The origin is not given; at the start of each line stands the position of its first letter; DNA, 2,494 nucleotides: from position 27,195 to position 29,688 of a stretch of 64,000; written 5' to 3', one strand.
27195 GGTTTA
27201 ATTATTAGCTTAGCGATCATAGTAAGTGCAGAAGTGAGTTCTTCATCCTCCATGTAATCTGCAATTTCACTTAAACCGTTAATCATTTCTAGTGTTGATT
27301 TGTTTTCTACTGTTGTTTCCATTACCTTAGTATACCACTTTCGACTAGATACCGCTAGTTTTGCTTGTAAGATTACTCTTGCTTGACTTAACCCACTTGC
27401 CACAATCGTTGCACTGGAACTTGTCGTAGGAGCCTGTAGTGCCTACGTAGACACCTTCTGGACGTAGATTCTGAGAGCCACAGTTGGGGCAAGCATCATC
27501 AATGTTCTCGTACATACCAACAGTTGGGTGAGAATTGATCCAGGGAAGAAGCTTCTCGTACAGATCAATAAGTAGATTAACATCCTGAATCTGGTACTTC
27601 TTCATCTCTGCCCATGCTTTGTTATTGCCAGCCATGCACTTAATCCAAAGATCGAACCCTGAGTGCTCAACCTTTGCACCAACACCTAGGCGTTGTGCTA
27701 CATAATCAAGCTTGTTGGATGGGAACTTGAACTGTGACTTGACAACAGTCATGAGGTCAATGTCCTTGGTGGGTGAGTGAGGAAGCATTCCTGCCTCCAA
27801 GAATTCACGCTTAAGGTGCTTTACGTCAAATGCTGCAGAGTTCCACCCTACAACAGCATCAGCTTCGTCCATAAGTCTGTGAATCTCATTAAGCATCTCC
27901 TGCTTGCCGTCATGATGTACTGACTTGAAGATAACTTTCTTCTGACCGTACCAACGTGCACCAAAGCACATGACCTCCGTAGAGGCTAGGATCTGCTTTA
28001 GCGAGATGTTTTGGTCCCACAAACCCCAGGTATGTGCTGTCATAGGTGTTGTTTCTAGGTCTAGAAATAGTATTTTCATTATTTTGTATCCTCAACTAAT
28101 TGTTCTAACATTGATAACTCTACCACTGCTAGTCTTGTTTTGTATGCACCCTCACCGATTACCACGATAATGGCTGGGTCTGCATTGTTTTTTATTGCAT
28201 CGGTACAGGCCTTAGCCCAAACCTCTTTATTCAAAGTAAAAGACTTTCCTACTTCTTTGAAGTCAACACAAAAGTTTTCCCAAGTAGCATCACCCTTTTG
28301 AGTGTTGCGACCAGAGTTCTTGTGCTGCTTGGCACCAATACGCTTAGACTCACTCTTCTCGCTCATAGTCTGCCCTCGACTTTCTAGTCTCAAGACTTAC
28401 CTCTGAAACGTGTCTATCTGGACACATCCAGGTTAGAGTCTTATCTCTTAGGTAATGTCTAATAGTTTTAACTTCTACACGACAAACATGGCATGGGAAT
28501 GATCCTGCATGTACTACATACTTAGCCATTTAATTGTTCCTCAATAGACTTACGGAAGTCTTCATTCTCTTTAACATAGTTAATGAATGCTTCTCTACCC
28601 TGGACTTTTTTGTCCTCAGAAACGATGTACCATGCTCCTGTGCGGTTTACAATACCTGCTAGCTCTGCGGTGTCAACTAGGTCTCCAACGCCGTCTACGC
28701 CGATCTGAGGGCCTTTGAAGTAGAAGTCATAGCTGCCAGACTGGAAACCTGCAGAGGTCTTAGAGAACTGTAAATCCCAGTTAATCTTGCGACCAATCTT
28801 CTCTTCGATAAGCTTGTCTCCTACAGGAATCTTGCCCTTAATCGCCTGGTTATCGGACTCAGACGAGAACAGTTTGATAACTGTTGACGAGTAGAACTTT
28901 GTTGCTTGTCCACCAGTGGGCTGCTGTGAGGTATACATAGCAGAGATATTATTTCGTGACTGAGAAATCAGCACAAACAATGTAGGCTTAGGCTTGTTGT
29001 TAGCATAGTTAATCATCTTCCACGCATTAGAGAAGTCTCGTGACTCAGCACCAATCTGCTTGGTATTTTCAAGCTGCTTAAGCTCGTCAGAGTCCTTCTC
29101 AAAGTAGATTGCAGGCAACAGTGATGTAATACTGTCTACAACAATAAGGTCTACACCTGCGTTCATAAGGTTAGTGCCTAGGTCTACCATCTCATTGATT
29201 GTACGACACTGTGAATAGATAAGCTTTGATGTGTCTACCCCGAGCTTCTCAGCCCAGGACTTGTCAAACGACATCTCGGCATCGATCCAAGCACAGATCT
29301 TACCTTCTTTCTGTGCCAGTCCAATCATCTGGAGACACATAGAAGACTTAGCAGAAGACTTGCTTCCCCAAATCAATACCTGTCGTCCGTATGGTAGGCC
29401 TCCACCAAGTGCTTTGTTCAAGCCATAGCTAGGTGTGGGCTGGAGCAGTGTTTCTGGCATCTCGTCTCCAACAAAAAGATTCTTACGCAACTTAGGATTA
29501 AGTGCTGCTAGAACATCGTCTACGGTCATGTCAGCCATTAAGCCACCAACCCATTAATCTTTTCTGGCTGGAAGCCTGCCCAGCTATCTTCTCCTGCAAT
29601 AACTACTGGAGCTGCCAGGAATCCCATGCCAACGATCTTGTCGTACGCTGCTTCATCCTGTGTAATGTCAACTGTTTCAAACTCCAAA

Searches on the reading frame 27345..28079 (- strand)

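Call 49: search_protein_families(library=pfam, proteins=[window:27345-28079:-], max_evalue=0.01)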
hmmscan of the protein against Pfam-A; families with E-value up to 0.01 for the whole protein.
window:27345-28079:- (244 aa): 4 families
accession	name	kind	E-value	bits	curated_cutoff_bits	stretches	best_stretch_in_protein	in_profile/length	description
PF13482.12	RNase_H_2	-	1.4e-11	45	22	1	34-177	15-164/165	RNase_H superfamily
PF00929.31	RNase_T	-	2.7e-07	31.7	24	1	59-143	70-155/164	Exonuclease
PF10108.15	DNA_pol_B_exo2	-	0.00017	21.8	24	0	48-97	26-76/213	Predicted 3'-5' exonuclease related to the exonuclease domain of PolB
PF09723.15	Zn_ribbon_8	-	0.0065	16.9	34.4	0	192-206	24-38/41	Zinc ribbon domain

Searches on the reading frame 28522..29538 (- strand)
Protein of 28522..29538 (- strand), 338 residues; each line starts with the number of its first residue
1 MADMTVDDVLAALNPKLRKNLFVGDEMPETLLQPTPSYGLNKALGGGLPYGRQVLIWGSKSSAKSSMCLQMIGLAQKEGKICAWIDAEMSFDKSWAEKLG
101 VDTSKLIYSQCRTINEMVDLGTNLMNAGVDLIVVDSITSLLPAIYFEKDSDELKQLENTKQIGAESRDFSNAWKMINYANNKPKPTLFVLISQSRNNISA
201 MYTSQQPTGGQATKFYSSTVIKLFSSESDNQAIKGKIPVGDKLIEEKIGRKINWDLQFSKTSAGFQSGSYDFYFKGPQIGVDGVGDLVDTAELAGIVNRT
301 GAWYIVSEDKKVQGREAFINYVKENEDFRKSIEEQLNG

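Call 49: search_protein_families(library=pfam, proteins=[window:28522-29538:-], max_evalue=0.01)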
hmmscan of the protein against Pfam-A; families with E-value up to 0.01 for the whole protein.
window:28522-29538:- (338 aa): 4 families
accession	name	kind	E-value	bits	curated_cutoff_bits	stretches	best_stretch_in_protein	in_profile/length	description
PF00154.27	RecA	-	7.5e-36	124.4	27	1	34-228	34-223/262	recA bacterial DNA recombination protein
PF21096.2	RecA_C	-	7e-12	45.7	27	1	285-336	1-52/57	RecA C-terminal domain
PF02283.22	CobU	-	4.4e-05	23.5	27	1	54-172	1-110/168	Cobinamide kinase / cobinamide phosphate guanyltransferase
PF06745.19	ATPase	-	5.4e-05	23.1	26.6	1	39-109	7-80/231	KaiC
